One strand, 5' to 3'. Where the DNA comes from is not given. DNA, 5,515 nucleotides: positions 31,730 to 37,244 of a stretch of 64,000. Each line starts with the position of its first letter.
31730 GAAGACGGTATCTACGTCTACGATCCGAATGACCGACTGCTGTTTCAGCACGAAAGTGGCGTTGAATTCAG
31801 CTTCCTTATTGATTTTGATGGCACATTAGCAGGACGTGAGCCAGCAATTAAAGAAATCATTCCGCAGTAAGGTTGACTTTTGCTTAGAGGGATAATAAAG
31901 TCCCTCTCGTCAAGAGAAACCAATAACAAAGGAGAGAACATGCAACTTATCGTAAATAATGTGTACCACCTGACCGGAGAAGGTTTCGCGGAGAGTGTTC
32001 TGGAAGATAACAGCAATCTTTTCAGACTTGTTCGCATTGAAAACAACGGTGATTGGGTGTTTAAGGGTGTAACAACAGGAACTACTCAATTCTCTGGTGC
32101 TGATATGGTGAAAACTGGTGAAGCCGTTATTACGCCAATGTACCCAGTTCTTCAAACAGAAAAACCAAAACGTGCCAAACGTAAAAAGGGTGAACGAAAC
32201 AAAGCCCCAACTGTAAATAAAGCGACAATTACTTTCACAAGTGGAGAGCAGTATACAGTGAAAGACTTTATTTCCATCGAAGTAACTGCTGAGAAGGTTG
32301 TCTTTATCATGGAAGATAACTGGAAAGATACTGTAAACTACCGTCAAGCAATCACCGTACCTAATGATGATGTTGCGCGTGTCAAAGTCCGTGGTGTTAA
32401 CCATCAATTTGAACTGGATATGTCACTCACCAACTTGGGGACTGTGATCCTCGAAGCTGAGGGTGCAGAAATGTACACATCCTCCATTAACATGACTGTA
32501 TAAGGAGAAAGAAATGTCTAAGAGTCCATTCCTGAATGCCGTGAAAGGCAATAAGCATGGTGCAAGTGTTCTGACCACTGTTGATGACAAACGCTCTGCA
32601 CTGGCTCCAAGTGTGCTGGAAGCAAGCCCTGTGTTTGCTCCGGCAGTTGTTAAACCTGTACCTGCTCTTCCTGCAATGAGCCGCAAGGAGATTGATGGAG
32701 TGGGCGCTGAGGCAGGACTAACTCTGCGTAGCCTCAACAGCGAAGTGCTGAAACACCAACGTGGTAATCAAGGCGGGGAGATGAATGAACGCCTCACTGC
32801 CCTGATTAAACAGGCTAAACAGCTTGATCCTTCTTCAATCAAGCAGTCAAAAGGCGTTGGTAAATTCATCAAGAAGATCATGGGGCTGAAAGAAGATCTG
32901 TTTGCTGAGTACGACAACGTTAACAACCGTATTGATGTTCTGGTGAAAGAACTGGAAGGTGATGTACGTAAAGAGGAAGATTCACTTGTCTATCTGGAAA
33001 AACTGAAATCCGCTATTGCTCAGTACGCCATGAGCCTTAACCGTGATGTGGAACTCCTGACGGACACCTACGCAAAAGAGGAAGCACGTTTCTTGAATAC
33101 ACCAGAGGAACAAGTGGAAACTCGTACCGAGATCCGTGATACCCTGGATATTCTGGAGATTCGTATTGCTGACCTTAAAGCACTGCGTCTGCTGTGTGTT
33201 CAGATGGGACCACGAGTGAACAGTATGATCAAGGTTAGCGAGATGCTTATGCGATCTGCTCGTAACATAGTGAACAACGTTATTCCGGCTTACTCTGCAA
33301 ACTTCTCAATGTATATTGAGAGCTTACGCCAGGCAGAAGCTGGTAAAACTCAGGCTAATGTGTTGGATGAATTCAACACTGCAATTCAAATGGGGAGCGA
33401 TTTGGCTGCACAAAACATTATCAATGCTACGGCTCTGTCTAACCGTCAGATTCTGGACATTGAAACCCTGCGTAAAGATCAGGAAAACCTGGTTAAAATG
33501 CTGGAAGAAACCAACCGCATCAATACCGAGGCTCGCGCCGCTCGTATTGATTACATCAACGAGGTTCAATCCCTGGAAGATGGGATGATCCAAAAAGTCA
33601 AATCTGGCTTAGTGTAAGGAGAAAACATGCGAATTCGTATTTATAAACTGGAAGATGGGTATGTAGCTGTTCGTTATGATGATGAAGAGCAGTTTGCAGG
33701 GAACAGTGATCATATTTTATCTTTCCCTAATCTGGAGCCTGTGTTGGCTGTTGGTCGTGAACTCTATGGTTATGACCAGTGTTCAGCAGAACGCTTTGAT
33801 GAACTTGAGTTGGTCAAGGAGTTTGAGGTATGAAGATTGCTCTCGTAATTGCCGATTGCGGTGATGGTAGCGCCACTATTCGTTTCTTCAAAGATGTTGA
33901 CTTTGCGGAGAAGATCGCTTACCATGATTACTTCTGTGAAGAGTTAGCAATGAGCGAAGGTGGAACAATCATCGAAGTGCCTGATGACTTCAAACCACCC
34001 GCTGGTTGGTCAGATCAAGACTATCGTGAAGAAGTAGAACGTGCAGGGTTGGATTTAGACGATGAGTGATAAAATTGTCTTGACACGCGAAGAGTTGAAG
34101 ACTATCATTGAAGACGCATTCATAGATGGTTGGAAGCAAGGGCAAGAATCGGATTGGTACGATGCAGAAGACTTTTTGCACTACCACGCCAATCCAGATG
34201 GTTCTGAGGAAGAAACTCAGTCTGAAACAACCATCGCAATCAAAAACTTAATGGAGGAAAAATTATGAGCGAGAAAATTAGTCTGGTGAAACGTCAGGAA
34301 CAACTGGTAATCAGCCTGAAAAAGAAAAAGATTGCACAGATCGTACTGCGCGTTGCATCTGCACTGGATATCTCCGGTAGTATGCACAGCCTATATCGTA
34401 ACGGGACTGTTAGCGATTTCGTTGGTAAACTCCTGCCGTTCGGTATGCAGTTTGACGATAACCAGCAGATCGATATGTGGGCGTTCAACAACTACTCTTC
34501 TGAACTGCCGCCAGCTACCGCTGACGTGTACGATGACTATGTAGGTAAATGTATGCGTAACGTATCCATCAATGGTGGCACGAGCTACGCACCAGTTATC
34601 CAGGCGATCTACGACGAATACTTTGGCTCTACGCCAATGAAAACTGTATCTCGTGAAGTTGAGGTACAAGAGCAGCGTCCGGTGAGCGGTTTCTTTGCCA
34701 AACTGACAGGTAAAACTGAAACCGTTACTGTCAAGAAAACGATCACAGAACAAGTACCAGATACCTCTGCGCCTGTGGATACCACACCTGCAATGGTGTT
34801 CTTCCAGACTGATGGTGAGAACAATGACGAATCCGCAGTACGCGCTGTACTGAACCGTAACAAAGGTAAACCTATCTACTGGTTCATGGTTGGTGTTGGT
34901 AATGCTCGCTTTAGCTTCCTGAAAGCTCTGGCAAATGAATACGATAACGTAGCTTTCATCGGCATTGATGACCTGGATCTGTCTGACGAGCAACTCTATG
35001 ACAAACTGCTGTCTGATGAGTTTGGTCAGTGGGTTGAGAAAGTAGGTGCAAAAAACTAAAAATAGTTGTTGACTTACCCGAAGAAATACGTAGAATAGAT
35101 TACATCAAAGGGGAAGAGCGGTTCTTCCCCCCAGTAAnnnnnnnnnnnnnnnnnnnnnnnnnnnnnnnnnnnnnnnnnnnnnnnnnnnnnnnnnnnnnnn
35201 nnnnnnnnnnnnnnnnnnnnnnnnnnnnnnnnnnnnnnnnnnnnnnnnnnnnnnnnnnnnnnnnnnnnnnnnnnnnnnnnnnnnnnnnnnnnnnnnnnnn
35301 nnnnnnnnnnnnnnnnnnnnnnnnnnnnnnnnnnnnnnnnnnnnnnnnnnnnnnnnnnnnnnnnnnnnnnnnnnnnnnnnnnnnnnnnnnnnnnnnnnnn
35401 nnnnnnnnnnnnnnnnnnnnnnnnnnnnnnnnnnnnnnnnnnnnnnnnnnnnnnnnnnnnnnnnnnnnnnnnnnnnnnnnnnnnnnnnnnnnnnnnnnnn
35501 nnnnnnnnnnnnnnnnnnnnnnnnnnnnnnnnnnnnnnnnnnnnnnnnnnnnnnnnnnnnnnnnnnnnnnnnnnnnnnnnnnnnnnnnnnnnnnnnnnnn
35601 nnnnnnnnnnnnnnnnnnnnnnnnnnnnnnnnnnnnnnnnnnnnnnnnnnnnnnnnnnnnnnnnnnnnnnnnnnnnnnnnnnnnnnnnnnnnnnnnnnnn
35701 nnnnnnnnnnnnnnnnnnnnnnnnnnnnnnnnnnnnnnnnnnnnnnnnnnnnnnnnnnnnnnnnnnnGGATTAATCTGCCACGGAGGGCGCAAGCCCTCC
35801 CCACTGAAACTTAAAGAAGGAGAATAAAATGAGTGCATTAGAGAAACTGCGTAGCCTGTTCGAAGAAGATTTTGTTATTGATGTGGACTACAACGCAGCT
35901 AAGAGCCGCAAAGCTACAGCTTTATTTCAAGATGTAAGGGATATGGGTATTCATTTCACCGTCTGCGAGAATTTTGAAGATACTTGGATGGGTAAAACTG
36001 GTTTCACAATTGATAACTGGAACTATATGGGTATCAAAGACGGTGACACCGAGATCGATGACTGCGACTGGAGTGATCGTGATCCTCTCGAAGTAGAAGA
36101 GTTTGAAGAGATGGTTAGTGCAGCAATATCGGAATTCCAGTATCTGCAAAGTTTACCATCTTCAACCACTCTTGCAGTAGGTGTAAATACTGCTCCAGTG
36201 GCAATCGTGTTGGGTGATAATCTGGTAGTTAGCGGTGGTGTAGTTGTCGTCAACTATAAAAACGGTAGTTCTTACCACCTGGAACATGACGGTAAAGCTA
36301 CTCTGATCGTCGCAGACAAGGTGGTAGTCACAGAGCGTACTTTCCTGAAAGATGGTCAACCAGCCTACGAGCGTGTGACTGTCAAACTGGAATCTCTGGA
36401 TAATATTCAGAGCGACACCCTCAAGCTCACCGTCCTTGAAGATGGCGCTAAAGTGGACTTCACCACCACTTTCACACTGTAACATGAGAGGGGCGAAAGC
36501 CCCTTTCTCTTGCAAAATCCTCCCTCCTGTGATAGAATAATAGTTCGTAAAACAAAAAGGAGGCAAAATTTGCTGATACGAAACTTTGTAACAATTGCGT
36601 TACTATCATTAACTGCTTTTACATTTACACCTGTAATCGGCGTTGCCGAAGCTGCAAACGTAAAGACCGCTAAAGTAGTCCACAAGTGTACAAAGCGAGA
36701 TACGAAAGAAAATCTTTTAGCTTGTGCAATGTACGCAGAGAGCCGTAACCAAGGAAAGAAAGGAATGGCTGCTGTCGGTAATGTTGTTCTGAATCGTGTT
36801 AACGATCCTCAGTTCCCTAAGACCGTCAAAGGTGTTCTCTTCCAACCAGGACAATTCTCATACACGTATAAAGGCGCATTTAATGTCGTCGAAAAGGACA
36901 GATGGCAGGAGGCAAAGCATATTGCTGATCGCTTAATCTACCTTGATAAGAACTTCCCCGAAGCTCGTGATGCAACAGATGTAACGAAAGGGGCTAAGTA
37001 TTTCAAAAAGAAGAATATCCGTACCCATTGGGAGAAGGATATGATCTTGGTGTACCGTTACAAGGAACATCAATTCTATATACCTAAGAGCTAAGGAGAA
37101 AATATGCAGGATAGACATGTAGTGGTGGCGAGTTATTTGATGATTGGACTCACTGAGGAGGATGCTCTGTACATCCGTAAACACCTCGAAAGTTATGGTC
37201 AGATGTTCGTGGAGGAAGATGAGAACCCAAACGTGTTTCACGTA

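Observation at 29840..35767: Phage-borne Ter-like module: TerC, lipoprotein, TelA-like, vWA/TerY-like and TerD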

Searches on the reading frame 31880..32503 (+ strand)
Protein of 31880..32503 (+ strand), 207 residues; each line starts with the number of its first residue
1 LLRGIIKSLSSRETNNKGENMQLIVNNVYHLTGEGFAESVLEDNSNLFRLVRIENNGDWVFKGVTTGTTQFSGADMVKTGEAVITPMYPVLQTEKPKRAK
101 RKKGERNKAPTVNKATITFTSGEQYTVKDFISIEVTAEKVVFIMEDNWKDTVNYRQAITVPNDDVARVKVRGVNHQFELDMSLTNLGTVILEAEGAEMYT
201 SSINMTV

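Call 3: search_protein_families(library=pfam, proteins=[window:31880-32503:+], max_evalue=0.01)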
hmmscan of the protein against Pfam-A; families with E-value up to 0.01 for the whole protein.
window:31880-32503:+ (207 aa): 0 families

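Call 14: search_protein_families(library=phrogs, proteins=[window:31880-32503:+], max_evalue=0.001)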
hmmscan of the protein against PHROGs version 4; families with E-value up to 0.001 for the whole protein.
window:31880-32503:+ (207 aa): 2 families
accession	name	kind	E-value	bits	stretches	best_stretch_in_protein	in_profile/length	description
phrog_27504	-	unknown function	4.8e-24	86.1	1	94-207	167-283/283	-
phrog_27550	-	unknown function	9e-12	46.2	1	90-177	80-169/197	-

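Call 19: search_protein_families(library=ncbifam, proteins=[window:31880-32503:+], max_evalue=0.01)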
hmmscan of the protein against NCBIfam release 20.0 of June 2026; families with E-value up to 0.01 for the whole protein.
window:31880-32503:+ (207 aa): 0 families

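Call 20: search_protein_families(library=padloc, proteins=[window:31880-32503:+], max_evalue=0.01)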
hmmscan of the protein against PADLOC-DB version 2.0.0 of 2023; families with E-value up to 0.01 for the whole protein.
window:31880-32503:+ (207 aa): 0 families

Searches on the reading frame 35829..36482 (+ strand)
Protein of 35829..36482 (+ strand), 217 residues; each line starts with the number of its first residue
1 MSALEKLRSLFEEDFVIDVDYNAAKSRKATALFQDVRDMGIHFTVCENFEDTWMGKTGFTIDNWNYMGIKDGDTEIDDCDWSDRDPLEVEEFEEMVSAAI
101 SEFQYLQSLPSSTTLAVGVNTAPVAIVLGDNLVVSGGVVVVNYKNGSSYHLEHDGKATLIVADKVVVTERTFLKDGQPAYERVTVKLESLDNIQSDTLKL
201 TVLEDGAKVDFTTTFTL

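Call 3: search_protein_families(library=pfam, proteins=[window:35829-36482:+], max_evalue=0.01)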
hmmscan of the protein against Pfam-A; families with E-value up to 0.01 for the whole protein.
window:35829-36482:+ (217 aa): 0 families

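Call 14: search_protein_families(library=phrogs, proteins=[window:35829-36482:+], max_evalue=0.001)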
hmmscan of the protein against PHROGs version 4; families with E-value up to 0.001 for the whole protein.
window:35829-36482:+ (217 aa): 1 family
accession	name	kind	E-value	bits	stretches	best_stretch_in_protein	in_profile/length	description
phrog_22473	-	unknown function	4.3e-18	66.5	1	133-207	118-191/200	-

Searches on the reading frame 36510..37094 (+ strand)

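Call 7: search_protein_families(library=pfam, proteins=[window:36510-37094:+], max_evalue=0.01)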
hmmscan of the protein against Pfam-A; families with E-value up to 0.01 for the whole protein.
window:36510-37094:+ (194 aa): 1 family
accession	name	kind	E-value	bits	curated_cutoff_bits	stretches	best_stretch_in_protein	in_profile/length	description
PF07486.17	Hydrolase_2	-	9.6e-22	77.9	27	1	81-190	2-100/100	Cell Wall Hydrolase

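Call 84: search_protein_families(library=phrogs, proteins=[window:36510-37094:+], max_evalue=0.001)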
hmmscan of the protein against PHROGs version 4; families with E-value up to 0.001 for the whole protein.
window:36510-37094:+ (194 aa): 6 families
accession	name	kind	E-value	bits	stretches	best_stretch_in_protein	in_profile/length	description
phrog_938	-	lysis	4.3e-22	78.1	1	51-192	37-172/2185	endolysin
phrog_14642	-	lysis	3.7e-13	50.5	1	63-125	99-161/215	endolysin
phrog_15649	-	lysis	2.2e-12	46.8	1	50-155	214-305/1079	endolysin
phrog_17417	-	unknown function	3.6e-08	34.4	1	55-123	73-139/192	-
phrog_38339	-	unknown function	3.7e-06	28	1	51-132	58-137/193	-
phrog_30550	-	unknown function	4.2e-06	27.6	1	64-122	86-146/220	-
